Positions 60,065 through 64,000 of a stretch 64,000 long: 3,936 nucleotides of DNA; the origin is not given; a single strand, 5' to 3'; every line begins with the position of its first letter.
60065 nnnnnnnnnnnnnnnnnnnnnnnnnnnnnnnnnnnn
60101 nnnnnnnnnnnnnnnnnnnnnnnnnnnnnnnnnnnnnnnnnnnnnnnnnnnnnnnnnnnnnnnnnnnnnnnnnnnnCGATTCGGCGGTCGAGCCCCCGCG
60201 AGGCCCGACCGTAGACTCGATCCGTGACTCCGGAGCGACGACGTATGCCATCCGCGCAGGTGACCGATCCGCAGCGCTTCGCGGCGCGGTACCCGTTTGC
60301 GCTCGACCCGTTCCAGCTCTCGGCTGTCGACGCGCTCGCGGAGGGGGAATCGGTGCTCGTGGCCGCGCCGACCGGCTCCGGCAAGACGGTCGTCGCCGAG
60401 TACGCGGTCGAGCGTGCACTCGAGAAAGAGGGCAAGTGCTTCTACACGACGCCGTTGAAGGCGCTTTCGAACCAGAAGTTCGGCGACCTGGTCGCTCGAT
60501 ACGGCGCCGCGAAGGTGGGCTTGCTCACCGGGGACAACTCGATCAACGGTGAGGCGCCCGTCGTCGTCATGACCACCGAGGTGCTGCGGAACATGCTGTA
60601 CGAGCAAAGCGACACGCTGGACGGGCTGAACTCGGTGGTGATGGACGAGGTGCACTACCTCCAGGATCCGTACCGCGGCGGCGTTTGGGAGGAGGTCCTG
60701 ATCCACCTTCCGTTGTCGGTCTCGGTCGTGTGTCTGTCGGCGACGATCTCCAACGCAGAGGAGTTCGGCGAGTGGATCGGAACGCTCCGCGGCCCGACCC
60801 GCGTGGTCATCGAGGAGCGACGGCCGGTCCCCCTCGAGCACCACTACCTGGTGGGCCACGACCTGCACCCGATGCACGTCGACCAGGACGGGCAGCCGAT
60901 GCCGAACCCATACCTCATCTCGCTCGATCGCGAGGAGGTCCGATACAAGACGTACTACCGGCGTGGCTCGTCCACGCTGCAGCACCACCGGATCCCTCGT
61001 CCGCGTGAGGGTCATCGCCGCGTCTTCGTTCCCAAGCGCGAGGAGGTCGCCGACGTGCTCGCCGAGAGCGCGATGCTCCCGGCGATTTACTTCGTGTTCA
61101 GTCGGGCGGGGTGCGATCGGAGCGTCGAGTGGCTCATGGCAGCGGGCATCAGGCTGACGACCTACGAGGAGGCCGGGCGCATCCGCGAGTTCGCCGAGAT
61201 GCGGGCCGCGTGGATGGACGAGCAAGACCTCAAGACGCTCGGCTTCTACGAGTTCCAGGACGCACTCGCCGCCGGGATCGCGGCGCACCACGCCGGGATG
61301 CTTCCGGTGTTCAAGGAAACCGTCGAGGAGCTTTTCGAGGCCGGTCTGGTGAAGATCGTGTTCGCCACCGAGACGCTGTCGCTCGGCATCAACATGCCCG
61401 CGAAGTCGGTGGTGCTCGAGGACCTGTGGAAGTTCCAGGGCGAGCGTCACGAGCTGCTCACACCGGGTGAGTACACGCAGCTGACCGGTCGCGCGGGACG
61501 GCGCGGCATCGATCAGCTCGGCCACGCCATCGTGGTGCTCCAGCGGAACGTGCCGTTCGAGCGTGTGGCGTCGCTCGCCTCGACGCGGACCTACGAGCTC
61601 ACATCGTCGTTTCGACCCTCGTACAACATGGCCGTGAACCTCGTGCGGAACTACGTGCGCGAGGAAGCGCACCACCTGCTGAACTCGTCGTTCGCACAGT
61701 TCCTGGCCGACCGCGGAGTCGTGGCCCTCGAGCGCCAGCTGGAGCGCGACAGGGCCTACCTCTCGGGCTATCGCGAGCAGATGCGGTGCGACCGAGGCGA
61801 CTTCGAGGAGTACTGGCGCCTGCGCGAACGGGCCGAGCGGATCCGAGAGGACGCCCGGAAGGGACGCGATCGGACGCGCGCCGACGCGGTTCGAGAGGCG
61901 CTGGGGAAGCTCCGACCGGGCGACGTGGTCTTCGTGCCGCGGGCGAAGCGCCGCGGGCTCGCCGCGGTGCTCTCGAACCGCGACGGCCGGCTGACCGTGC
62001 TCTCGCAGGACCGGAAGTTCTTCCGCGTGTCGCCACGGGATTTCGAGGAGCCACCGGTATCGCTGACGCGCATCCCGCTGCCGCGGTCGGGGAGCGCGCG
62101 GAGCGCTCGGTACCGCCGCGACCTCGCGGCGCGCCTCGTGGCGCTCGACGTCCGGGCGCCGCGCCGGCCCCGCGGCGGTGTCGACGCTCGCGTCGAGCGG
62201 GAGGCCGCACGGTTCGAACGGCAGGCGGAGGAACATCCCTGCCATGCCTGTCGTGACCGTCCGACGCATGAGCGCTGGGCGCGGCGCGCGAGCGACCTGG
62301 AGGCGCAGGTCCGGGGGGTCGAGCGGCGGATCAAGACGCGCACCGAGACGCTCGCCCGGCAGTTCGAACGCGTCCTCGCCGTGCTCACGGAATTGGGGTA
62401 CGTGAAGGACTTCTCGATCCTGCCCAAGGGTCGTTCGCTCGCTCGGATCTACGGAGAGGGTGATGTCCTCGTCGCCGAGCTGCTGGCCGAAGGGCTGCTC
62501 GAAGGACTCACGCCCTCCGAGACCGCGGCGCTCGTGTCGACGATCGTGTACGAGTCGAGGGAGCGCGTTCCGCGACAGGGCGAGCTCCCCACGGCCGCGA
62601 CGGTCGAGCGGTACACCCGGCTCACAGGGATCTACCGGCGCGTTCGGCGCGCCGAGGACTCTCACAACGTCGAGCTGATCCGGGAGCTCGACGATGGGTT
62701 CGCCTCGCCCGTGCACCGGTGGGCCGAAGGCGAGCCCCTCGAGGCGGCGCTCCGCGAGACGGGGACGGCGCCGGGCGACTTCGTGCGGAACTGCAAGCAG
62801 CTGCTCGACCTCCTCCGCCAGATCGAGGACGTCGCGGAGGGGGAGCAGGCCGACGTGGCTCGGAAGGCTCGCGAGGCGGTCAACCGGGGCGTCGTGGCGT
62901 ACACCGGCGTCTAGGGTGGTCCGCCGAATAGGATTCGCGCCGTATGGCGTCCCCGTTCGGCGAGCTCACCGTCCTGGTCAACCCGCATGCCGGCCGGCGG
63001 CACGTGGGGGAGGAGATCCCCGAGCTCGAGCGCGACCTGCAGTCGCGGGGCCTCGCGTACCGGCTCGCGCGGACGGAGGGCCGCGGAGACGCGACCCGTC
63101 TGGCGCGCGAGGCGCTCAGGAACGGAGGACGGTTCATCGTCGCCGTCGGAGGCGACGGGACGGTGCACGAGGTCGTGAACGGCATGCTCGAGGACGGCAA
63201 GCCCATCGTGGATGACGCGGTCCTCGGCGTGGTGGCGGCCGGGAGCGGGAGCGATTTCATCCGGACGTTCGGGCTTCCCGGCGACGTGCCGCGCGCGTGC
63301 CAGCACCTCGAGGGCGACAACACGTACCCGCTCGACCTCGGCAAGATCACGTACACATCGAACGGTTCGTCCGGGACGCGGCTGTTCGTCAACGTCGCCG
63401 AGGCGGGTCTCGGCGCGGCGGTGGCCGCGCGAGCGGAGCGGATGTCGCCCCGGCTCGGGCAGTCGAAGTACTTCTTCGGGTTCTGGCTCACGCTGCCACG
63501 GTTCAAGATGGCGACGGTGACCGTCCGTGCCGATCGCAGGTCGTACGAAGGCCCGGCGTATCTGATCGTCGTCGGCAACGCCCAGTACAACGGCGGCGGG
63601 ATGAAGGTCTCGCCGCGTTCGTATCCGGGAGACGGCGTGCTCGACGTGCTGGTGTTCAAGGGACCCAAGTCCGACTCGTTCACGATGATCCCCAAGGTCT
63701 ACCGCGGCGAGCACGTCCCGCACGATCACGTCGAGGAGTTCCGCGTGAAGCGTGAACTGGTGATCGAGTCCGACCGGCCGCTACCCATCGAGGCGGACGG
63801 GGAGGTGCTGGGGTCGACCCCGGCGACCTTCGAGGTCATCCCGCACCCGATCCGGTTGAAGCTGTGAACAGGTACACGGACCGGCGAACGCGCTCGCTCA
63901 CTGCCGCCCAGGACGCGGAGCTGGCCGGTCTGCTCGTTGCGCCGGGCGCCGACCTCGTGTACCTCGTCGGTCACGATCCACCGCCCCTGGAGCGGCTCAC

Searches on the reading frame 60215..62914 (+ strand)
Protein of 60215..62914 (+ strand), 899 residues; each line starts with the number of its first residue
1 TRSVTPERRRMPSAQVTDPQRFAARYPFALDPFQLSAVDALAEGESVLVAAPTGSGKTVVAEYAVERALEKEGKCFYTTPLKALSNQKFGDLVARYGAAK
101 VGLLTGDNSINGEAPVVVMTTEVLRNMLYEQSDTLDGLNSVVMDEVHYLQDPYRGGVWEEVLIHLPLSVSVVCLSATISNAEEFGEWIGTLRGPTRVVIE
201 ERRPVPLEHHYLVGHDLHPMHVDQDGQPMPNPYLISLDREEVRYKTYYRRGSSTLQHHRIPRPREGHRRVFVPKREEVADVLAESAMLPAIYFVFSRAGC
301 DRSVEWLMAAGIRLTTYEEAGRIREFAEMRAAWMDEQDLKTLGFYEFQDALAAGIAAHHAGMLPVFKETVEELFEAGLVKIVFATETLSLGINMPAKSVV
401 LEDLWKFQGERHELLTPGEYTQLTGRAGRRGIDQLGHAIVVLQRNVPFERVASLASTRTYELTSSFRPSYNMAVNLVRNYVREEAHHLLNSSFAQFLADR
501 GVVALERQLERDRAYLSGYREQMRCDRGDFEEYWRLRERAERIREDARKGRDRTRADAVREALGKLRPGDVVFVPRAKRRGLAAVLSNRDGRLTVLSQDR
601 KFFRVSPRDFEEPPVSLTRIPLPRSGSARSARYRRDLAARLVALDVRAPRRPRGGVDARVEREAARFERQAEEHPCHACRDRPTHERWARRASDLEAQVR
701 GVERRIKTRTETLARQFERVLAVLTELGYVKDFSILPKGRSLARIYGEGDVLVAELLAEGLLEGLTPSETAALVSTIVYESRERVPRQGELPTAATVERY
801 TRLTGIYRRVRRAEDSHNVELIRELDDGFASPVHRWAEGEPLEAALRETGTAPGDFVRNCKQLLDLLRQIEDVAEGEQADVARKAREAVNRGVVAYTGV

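Call 81: search_protein_families(library=pfam, proteins=[window:60215-62914:+], max_evalue=0.00001)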
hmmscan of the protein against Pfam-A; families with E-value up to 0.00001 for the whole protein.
window:60215-62914:+ (899 aa): 5 families
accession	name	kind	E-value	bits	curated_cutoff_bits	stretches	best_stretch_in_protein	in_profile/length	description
PF08148.17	DSHCT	-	6e-35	121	22.7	1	735-894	4-170/172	DSHCT (NUC185) domain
PF00270.35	DEAD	-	1.5e-27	96.8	26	1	32-183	2-166/167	DEAD/DEAH box helicase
PF04851.21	ResIII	-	9.4e-11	42.3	22.5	1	30-178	4-162/164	Type III restriction enzyme, res subunit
PF22527.2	DEXQc_Suv3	-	2.7e-08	33.9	27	1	48-176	17-132/154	DEXQ-box helicase domain of Suv3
PF00271.37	Helicase_C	-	1.4e-07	32.2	23.5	1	349-431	38-110/110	Helicase conserved C-terminal domain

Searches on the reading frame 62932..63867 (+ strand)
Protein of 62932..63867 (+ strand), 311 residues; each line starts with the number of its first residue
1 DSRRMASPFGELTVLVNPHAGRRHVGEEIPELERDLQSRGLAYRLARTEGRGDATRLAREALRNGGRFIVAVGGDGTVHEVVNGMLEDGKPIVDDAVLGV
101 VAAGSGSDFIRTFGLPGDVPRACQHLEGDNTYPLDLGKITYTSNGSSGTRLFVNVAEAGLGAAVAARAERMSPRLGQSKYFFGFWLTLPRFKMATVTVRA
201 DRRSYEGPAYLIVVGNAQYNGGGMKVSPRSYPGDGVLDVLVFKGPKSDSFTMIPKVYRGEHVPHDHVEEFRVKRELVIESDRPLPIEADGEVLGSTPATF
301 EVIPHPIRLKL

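Call 81: search_protein_families(library=pfam, proteins=[window:62932-63867:+], max_evalue=0.00001)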
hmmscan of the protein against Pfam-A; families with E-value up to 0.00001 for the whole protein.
window:62932-63867:+ (311 aa): 2 families
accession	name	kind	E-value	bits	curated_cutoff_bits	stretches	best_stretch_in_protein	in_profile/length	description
PF19279.4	YegS_C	-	1.5e-33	116.2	27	1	156-309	3-156/158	YegS C-terminal NAD kinase beta sandwich-like domain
PF00781.29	DAGK_cat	-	4.8e-30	104.2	23.6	1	12-139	2-125/125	Diacylglycerol kinase catalytic domain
